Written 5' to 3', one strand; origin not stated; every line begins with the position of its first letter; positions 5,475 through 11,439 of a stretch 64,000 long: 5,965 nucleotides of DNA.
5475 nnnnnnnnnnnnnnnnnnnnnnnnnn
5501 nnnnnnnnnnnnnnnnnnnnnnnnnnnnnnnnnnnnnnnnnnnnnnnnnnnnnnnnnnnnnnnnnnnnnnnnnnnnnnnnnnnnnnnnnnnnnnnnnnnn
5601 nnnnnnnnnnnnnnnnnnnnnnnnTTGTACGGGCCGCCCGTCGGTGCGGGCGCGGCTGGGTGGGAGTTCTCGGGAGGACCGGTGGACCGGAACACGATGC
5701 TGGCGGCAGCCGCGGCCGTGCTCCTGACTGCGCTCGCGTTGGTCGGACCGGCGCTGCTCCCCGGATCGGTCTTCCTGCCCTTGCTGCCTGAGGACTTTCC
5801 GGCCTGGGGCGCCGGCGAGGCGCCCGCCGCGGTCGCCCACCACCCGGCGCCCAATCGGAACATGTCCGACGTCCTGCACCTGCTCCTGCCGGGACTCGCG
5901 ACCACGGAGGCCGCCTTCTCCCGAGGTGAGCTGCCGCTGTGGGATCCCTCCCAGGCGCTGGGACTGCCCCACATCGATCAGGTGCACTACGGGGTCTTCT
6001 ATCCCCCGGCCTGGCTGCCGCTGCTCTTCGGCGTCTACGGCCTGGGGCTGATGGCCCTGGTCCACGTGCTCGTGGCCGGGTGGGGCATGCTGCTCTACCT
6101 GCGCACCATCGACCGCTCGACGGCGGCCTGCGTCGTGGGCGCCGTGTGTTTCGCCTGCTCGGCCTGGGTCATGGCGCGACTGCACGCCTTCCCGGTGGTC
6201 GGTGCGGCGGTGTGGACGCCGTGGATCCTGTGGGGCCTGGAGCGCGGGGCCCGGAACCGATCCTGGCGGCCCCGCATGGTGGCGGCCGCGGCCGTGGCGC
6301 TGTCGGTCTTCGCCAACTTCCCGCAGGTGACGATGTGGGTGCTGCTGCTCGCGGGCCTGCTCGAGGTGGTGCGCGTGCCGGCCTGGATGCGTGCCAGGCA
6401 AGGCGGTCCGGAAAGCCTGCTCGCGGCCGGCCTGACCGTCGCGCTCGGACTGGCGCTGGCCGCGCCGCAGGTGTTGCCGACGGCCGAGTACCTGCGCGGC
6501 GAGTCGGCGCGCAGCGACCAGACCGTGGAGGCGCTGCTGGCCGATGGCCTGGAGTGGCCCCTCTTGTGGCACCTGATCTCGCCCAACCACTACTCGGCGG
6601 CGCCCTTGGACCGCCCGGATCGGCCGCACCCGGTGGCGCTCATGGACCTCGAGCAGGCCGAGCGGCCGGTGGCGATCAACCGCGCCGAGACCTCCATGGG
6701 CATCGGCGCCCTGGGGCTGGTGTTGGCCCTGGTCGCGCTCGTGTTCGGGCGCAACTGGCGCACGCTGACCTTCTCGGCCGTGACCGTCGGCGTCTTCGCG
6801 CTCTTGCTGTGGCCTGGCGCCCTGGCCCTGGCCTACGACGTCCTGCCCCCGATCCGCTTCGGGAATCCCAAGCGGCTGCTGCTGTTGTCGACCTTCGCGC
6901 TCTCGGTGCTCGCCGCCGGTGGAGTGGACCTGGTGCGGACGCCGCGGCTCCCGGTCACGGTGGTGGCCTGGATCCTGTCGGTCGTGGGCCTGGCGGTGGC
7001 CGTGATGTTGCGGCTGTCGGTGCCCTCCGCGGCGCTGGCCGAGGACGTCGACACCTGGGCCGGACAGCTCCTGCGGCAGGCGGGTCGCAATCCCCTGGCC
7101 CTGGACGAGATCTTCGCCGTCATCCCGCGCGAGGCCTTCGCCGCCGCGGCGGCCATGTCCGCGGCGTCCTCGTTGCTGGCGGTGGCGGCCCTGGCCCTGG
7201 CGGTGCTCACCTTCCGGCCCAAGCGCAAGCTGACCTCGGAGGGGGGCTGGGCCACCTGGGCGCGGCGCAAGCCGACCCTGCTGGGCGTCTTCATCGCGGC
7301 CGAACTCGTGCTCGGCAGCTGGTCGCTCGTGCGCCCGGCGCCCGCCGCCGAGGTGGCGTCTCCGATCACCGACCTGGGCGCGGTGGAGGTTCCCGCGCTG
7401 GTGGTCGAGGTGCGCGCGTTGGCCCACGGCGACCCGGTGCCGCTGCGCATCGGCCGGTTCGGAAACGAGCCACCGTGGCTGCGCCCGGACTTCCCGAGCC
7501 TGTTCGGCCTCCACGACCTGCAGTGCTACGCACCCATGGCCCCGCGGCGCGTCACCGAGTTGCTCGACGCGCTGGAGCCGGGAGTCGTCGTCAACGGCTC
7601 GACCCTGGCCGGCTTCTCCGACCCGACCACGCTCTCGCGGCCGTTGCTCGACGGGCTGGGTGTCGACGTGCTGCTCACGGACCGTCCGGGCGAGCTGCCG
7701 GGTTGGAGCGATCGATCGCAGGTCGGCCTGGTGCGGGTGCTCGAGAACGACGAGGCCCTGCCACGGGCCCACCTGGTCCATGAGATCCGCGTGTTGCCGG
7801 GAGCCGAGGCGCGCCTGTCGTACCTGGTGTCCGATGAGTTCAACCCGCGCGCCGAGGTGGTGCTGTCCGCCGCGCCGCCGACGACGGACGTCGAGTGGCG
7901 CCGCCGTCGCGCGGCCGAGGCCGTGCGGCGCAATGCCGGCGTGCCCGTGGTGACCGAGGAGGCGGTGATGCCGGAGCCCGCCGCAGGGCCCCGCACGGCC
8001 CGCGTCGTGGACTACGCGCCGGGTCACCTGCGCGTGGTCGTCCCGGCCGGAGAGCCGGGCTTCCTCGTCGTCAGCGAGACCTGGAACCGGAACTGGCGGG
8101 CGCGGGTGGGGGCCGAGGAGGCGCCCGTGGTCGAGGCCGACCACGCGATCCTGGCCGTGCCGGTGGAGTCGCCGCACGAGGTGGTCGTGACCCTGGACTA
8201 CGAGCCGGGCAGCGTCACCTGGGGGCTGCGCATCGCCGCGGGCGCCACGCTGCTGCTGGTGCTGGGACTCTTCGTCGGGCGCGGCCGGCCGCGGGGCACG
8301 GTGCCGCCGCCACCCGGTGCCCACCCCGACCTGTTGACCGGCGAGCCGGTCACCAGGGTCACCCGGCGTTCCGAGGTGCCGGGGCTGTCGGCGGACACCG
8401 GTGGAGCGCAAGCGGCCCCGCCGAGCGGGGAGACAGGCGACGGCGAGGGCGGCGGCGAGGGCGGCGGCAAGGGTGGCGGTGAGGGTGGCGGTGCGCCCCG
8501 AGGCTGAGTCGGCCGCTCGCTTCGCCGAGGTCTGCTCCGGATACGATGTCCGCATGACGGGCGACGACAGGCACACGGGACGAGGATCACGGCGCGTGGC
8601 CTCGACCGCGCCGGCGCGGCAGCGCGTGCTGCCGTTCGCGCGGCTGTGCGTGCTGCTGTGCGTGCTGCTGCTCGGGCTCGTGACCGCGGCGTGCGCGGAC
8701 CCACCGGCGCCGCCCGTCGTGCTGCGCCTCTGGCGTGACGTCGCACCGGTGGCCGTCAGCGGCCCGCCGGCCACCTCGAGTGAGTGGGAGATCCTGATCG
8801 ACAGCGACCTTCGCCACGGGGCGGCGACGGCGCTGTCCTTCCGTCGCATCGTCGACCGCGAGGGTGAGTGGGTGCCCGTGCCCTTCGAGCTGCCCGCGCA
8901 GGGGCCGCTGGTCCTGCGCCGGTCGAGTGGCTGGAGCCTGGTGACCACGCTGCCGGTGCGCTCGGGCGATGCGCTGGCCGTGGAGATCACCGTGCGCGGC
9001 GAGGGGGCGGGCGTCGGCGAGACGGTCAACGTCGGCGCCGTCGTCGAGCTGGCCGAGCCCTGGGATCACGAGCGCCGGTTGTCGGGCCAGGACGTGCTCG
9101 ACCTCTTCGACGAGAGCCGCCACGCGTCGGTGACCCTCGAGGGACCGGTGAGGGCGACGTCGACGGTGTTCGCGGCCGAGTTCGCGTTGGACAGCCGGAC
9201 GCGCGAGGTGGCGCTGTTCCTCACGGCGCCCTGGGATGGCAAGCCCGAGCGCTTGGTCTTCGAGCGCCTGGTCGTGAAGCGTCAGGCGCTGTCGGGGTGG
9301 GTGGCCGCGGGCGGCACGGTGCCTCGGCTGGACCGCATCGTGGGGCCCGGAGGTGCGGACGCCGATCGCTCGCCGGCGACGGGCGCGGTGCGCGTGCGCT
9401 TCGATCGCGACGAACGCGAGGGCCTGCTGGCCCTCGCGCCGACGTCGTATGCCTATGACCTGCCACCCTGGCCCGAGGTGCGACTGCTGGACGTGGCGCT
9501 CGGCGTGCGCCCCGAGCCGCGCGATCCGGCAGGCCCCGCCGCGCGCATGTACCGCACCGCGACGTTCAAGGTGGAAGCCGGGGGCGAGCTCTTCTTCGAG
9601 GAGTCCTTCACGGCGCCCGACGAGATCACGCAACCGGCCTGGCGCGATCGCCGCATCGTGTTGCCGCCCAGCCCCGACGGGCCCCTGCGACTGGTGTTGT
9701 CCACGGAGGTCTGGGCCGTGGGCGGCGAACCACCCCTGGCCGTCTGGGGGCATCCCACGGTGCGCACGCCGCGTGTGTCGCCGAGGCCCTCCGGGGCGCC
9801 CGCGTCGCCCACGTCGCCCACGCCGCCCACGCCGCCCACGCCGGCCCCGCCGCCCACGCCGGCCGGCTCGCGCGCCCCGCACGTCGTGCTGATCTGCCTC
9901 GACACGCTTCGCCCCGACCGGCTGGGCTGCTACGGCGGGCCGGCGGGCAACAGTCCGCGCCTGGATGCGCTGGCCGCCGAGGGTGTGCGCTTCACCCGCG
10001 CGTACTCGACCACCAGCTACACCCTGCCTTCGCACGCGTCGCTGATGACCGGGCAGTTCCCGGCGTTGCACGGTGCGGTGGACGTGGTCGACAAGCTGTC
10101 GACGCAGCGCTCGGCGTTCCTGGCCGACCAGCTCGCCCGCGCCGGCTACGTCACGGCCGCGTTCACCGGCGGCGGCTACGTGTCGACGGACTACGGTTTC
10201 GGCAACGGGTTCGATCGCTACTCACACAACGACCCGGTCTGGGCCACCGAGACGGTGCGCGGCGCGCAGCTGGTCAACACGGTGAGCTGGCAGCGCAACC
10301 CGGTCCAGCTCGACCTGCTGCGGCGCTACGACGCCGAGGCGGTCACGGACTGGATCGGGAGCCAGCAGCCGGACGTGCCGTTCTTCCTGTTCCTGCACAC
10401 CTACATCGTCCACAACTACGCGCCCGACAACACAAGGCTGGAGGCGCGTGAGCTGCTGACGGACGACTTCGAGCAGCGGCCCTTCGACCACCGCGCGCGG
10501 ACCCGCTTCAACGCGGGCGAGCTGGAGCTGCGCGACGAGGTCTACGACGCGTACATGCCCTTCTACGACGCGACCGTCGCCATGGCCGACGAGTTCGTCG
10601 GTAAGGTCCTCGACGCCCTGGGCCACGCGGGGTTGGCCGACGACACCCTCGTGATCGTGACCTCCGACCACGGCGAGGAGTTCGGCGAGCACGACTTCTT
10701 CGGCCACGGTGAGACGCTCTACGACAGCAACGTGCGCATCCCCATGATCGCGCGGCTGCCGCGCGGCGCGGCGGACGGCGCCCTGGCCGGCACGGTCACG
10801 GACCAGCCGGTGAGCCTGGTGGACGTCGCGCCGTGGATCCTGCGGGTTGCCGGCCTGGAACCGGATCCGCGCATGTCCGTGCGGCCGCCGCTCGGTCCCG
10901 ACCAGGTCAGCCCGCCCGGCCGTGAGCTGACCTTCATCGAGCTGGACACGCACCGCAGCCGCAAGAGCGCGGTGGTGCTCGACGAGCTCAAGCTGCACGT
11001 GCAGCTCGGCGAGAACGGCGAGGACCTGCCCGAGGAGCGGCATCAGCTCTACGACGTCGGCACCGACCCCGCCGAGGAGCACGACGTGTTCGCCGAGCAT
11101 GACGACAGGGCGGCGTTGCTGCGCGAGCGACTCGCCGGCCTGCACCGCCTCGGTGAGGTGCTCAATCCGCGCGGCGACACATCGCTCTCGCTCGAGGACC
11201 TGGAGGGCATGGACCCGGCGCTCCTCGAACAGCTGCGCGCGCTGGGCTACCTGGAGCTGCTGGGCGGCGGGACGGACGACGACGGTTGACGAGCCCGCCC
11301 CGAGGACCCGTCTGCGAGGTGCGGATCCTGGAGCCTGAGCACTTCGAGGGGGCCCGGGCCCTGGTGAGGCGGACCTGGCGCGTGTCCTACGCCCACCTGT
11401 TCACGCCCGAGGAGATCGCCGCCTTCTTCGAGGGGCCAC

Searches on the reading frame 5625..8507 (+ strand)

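Call 58: search_protein_families(library=pfam, proteins=[window:5625-8507:+], max_evalue=0.001)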
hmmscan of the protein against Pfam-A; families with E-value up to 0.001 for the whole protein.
window:5625-8507:+ (960 aa): 1 family
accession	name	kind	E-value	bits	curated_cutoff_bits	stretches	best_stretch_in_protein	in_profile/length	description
PF09586.16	YfhO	-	2.7e-07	29.8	28.5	1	105-232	53-183/835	Bacterial membrane protein YfhO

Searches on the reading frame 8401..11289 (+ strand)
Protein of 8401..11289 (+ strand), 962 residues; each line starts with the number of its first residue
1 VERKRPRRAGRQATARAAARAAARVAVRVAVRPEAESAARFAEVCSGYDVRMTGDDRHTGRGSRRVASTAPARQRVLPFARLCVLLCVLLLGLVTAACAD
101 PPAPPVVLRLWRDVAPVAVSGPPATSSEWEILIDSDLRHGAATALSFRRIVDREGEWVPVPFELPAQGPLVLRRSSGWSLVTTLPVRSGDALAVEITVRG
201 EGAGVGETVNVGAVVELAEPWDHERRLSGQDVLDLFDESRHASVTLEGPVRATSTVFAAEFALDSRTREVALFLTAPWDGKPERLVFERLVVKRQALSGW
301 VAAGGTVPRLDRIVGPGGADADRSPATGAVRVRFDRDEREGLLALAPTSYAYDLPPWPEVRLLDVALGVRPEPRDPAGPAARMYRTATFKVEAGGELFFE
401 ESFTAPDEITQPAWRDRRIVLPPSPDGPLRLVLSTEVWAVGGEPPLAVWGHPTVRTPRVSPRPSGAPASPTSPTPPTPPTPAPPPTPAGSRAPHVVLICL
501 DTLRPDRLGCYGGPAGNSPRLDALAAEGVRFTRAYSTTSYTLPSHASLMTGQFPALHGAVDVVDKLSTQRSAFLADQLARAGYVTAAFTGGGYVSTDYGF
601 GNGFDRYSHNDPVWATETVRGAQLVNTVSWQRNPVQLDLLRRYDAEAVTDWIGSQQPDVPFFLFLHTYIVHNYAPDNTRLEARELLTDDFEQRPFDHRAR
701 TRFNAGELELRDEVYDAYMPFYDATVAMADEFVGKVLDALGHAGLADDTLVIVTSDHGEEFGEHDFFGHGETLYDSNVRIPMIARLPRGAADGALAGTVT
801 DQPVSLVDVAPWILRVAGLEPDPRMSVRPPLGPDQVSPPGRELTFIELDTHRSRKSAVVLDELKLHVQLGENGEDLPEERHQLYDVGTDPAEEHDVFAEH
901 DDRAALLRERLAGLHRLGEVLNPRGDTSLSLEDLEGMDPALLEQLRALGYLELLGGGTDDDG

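Call 58: search_protein_families(library=pfam, proteins=[window:8401-11289:+], max_evalue=0.001)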
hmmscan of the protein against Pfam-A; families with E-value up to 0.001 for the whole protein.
window:8401-11289:+ (962 aa): 4 families
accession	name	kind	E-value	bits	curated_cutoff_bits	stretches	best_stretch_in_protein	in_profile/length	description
PF00884.28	Sulfatase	-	3.2e-48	165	25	1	493-818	1-300/301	Sulfatase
PF01663.27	Phosphodiest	-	2.8e-18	67.1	23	1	495-758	1-220/342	Type I phosphodiesterase / nucleotide pyrophosphatase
PF16347.10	SGSH_C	-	3.3e-05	24.5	29.3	1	762-901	1-136/154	N-sulphoglucosamine sulphohydrolase, C-terminal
PF02995.22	DUF229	-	0.00064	19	25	0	726-766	310-350/496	Protein of unknown function (DUF229)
